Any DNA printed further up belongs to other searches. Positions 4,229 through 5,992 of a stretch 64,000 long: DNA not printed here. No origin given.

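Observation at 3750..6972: Tricistronic, translationally coupled histidine kinase / extracytoplasmic TIM-barrel-like protein / NarL-type regulator: candidate three-component sensing system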

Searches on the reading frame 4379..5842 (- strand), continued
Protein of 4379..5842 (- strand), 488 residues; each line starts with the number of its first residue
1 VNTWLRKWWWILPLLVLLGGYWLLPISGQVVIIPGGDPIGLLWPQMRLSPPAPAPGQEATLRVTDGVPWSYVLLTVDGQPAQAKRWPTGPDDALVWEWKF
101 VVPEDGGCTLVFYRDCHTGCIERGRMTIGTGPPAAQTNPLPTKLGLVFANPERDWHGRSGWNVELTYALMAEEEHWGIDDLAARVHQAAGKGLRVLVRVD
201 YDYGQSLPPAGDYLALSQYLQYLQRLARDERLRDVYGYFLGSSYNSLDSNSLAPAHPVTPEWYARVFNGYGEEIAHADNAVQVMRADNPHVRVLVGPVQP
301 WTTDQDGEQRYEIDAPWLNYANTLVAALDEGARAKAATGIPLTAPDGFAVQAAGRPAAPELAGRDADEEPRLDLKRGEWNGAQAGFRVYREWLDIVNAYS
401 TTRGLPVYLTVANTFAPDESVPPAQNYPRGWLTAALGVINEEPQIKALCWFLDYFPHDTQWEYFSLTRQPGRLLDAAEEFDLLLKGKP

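Call 42: search_solved_structures(query=A3, max_evalue=10, show_alignments=2)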
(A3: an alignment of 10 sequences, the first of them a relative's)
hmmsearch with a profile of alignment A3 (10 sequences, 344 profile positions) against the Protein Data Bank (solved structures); distinct sequences matched with E-value up to 10: 1.
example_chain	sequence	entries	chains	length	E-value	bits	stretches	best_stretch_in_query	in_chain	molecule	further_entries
9ygm_LM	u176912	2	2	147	1.7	10.9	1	5-38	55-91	60S ribosomal protein uL15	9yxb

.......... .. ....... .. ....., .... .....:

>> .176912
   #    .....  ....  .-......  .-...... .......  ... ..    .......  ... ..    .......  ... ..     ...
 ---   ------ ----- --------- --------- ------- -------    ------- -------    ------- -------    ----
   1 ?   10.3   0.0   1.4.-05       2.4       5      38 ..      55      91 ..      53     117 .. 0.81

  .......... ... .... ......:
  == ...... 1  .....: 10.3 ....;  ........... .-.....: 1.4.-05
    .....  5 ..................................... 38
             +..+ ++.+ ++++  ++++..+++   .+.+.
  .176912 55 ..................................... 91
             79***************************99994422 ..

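Call 44: find_encoding_contigs(protein=P0216, flank=4000, max_places=3)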
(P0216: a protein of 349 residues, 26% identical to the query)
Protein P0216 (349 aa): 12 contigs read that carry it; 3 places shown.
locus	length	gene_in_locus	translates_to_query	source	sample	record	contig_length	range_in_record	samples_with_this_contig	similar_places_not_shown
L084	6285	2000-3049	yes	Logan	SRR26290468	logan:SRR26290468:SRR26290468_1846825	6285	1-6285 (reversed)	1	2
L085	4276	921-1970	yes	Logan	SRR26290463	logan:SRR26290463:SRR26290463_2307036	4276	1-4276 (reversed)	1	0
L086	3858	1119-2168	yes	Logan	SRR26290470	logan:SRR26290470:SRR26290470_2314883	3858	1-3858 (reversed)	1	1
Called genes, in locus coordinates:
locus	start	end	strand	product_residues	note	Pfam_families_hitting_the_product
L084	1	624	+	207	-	?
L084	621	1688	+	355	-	-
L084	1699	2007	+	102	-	-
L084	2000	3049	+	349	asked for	-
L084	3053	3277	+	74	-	-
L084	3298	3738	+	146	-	-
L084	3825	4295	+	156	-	PF00565:SNase (weak)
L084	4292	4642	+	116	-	-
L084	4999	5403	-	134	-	-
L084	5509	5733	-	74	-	-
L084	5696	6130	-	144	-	-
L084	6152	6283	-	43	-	?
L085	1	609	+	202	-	?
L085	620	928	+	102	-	-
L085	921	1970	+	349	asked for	-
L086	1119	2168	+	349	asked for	-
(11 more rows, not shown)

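Call 45: find_encoding_contigs(protein=P0145, flank=4000, max_places=2)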
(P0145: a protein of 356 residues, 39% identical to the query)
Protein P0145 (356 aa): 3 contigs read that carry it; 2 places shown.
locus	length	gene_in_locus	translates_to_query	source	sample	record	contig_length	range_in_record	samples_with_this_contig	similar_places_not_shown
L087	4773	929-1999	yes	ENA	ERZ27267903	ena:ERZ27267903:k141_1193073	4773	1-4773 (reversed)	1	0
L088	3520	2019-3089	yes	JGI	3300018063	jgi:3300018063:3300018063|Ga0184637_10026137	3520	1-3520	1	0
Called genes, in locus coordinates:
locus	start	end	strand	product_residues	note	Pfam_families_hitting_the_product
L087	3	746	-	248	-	?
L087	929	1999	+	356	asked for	-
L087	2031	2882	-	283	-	PF00941:FAD_binding_5, PF03450:CO_deh_flav_C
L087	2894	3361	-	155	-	PF00111:Fer2, PF01799:Fer2_2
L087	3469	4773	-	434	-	?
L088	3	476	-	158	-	?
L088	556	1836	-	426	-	PF12832:MFS_1_like (faint), PF07690:MFS_1, PF00083:Sugar_tr (faint), PF07690:MFS_1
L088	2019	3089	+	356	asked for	-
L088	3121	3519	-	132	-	?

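Call 46: search_protein_families(library=phrogs, proteins=[P0216, P0180, P0196, P0197, P0203, P0212, P0145, P0156, window:4379-5842:-], max_evalue=0.01)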
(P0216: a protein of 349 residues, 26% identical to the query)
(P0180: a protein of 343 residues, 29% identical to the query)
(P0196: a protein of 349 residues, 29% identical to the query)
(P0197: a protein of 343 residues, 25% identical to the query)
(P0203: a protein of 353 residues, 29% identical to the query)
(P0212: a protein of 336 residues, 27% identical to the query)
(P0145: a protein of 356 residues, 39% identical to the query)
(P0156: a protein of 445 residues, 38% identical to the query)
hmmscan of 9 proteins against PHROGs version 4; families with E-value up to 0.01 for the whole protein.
P0216 (349 aa): 0 families

P0180 (343 aa): 0 families

P0196 (349 aa): 0 families

P0197 (343 aa): 0 families

P0203 (353 aa): 0 families

P0212 (336 aa): 0 families

P0145 (356 aa): 0 families

P0156 (445 aa): 0 families

window:4379-5842:- (488 aa): 0 families

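Call 47: search_dna_similar(query=P0216, collection=phages, mode=protein, max_evalue=0.001, max_rows=25)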
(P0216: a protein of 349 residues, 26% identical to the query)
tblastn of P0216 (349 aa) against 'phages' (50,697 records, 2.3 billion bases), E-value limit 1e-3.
No match.

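Call 49: find_related_loci(query=P0216, collection=viral_contigs, flank=8000)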
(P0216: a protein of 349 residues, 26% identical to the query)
Query P0216 (349 aa) in viral_contigs; peptide patterns used: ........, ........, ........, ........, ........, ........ (x = any residue, [..] = any of these).
No stretch of DNA in the collection matches any of the patterns.

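Call 59: fold_search(model_id=the predicted structure, library=pdb)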
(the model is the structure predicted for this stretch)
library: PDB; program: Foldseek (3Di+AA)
matches with E <= 10: 1640; with E <= 0.001: 58
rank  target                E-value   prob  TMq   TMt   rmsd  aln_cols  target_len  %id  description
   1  5z3k_B                2.4e-06  1.00  0.41  0.41   6.2       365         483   11  Crystal structure of glucosidase from Croceicoccus marinus at 1.8 Angstrom resolution (released 2019-01-23)
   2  5z3k_A                2.5e-06  1.00  0.41  0.42   6.0       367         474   12  Crystal structure of glucosidase from Croceicoccus marinus at 1.8 Angstrom resolution (released 2019-01-23)
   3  3b9a_A                5.8e-06  0.99  0.20  0.18  18.6       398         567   11  Crystal structure of Vibrio harveyi chitinase A complexed with hexasaccharide (released 2008-04-01)
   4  8w96_A                8.8e-06  1.00  0.31  0.29  20.1       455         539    9  SmChiA with diacetyl chitobiose (released 2024-09-04)
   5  3ars                  9.4e-06  0.98  0.19  0.17  19.5       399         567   10  Crystal Structure Analysis of Chitinase A from Vibrio harveyi with novel inhibitors - apo structure of mutant W275G (released 2011-04-20)
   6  8iua_A                1.0e-05  1.00  0.22  0.20  15.8       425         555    9  Crystal structure of GH66 endodextranase from Flavobacterium johnsoniae in complex with isomaltose (released 2023-06-14)
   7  1h3g_A                1.4e-05  1.00  0.26  0.23  21.2       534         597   10  Cyclomaltodextrinase from Flavobacterium sp. No. 92: from DNA sequence to protein structure (released 2003-08-14)
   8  1ji1_A                1.4e-05  0.96  0.20  0.17  17.2       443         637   12  Crystal Structure Analysis of Thermoactinomyces vulgaris R-47 alpha-Amylase 1 (released 2002-06-05)
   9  3u7b_B                1.9e-05  1.00  0.34  0.47   7.7       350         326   12  A new crystal structure of a Fusarium oxysporum GH10 xylanase reveals the presence of an extended loop on top of the c (released 2012-07-18)
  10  3u7b_A                2.3e-05  1.00  0.35  0.48   8.3       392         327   10  A new crystal structure of a Fusarium oxysporum GH10 xylanase reveals the presence of an extended loop on top of the c (released 2012-07-18)
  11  9g17_A                2.4e-05  1.00  0.31  0.36   8.1       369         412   11  Structure of PslG with a covalently- bound pentasaccharide (released 2025-03-05)
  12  6xso_B                2.9e-05  1.00  0.36  0.44   7.4       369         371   15  GH5-4 broad specificity endoglucanase from an uncultured bacterium (released 2020-11-18)
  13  6gvb_C                4.7e-05  1.00  0.38  0.45   6.7       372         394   17  Crystal structure of Cutibacterium acnes exo-beta-1,4-mannosidase (released 2019-07-03)
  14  5bx9                  4.7e-05  1.00  0.32  0.37   7.8       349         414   11  Structure of PslG from Pseudomonas aeruginosa (released 2015-10-07)
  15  4zn2_A                4.7e-05  1.00  0.29  0.33   8.4       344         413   12  Glycosyl hydrolase from Pseudomonas aeruginosa (released 2016-01-06)
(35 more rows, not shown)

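Call 62: find_homologous_proteins(query=A3, max_evalue=0.00001)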
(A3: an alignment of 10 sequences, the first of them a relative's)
Query A3 (10 sequences) (343 aa, profile of the alignment): 10 proteins with E <= 0.00001 among 3235 candidates.
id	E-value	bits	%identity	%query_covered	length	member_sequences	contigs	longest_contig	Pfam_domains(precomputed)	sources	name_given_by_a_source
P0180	2.5e-143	495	100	100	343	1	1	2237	-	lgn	-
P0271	1.1e-128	447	75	100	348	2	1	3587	-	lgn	-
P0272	2.7e-126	439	41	98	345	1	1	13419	-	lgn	-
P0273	5.6e-126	438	45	99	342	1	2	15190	-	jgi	jgi:hypothetical protein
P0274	9.5e-124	431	42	99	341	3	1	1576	-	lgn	-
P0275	3.2e-121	423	44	99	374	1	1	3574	-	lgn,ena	-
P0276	2.9e-119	416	41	100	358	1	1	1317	-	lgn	-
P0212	4.3e-111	389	29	80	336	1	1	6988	-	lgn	-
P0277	9.0e-106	372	44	83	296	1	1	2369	-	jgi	jgi:hypothetical protein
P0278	2.5e-82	295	33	93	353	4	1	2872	-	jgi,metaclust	metaclust:\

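Call 63: find_encoding_contigs(protein=P0273, flank=8000, max_places=2)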
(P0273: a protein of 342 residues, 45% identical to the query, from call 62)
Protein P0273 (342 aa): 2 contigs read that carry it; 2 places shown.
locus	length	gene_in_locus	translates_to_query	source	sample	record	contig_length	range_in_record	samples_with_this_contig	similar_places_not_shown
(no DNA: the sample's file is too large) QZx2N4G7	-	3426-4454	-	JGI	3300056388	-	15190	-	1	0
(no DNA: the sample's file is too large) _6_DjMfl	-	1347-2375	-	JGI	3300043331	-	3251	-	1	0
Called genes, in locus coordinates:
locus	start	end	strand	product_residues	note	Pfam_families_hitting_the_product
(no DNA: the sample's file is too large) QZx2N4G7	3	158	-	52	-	?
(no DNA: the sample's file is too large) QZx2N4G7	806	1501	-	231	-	-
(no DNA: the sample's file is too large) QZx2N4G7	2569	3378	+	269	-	PF00561:Abhydrolase_1, PF12697:Abhydrolase_6, PF12146:Hydrolase_4 (weak)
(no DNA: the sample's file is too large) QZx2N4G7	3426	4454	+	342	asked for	-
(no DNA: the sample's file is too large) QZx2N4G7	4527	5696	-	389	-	-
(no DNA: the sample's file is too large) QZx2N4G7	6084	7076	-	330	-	PF00126:HTH_1, PF03466:LysR_substrate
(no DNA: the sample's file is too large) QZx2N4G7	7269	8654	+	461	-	PF03401:TctC (weak)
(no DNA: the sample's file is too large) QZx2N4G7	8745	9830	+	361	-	PF00795:CN_hydrolase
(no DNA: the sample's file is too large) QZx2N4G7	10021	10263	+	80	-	PF02604:PhdYeFM_antitox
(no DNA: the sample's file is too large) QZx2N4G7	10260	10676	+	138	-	PF01850:PIN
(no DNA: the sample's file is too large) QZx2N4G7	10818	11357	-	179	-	PF01568:Molydop_binding (weak)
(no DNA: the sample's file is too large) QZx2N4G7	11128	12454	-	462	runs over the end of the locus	PF04879:Molybdop_Fe4S4 (weak), PF00384:Molybdopterin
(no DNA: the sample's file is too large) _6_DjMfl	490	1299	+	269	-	PF00561:Abhydrolase_1, PF12146:Hydrolase_4 (weak), PF12697:Abhydrolase_6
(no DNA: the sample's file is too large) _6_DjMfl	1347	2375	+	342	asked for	-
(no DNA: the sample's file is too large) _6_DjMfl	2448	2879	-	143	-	-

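Call 64: find_encoding_contigs(protein=P0272, flank=8000, max_places=2)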
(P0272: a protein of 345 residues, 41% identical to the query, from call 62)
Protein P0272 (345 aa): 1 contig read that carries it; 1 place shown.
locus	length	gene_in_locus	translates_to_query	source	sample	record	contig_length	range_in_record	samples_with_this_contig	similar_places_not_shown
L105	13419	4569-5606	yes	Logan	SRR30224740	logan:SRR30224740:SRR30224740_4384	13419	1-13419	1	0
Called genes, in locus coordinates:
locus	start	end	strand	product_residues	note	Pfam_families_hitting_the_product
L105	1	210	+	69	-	?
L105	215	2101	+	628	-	PF14594:Sipho_Gp37, PF13385:Laminin_G_3, PF14594:Sipho_Gp37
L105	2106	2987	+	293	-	-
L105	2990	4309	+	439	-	-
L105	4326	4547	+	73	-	-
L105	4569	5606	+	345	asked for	-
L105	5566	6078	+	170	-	-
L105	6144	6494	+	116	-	-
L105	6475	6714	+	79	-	-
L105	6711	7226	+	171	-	-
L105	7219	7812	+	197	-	PF00182:Glyco_hydro_19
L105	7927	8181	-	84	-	-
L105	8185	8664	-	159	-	-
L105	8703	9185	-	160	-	PF10686:YAcAr (weak)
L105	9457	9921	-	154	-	PF06737:Transglycosylas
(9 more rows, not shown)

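Call 79: search_protein_families(library=pfam, proteins=[L080:7613-9661:+, L080:9552-10604:+, L080:10611-11291:+, L052:3260-5824:-, L025:3870-5687:+], max_evalue=0.001)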
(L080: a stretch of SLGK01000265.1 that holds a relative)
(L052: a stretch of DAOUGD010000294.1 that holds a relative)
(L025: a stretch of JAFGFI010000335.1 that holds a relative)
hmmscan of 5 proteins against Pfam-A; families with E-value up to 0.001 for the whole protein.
L080:7613-9661:+ (683 aa): 5 families
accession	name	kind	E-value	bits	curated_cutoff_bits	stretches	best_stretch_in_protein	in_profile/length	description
PF07730.19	HisKA_3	-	3.1e-13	50.5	24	1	468-534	1-66/68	Histidine kinase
PF02518.31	HATPase_c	-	8.8e-11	42.7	26.4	1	577-670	3-109/111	Histidine kinase-, DNA gyrase B-, and HSP90-like ATPase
PF13185.12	GAF_2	-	6.8e-08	33.3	28.6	1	313-452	2-136/136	GAF domain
PF01590.32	GAF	-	7e-07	30.3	22.4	1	300-451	4-133/133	GAF domain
PF13492.12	GAF_3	-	2.8e-06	28.2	27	1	314-453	1-129/129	GAF domain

L080:9552-10604:+ (351 aa): 1 family
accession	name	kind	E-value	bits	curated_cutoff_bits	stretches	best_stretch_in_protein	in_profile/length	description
PF04976.17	DmsC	-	2.3e-12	47.4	22.3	1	44-343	5-273/275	DMSO reductase anchor subunit (DmsC)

L080:10611-11291:+ (227 aa): 5 families
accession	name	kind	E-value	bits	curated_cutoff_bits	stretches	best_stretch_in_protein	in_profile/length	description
PF00072.30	Response_reg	-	5.4e-28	97.8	30.2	1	10-121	1-109/111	Response regulator receiver domain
PF00196.25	GerE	-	4e-20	71.6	23.5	1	157-212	2-57/57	Bacterial regulatory proteins, luxR family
PF13384.12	HTH_23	-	7.3e-06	26.1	24.6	1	161-195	6-40/50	Homeodomain-like domain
PF08281.18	Sigma70_r4_2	-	7.1e-05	22.8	25.7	1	156-200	9-54/54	Sigma-70, region 4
PF04545.22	Sigma70_r4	-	0.00031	20.6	24.1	1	157-201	4-49/50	Sigma-70, region 4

L052:3260-5824:- (854 aa): 0 families

L025:3870-5687:+ (605 aa): 0 families

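Call 81: predict_structure(alignment_id=A4)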
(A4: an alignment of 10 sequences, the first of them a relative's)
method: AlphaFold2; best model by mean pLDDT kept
length: 343 residues; sequences in the alignment: 10
mean_pLDDT: 88.3   pTM: 0.89
mean pLDDT of the five models: 88.3, 88.0, 81.1, 78.7, 75.8
residues with pLDDT >= 90: 223; 70-90: 93; 50-70: 9; < 50: 18
segments of 3 or more residues with pLDDT < 50: 310-327
pLDDT, mean of each block of 10 residues (from residue 1): 84 79 94 89 92 94 95 96 98 97 95 95 97 92 97 96 88 87 94 95 93 88 93 86 89 92 92 74 88 91 81 41 52 88 89
secondary structure, 60 per line:
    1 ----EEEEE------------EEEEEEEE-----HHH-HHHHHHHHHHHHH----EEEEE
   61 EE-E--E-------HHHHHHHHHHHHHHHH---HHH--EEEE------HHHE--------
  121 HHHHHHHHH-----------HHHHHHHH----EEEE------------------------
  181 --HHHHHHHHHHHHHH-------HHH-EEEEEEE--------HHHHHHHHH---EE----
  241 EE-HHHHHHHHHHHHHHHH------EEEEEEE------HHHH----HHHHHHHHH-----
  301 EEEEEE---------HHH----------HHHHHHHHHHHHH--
elements in order: E5-9 E22-29 H39-51 E56-62 H75-90 E99-102 H121-129 H141-148 E153-156 H183-196 E208-214 H223-231 H244-259 E266-272 H279-282 H287-295 E301-306 H329-341
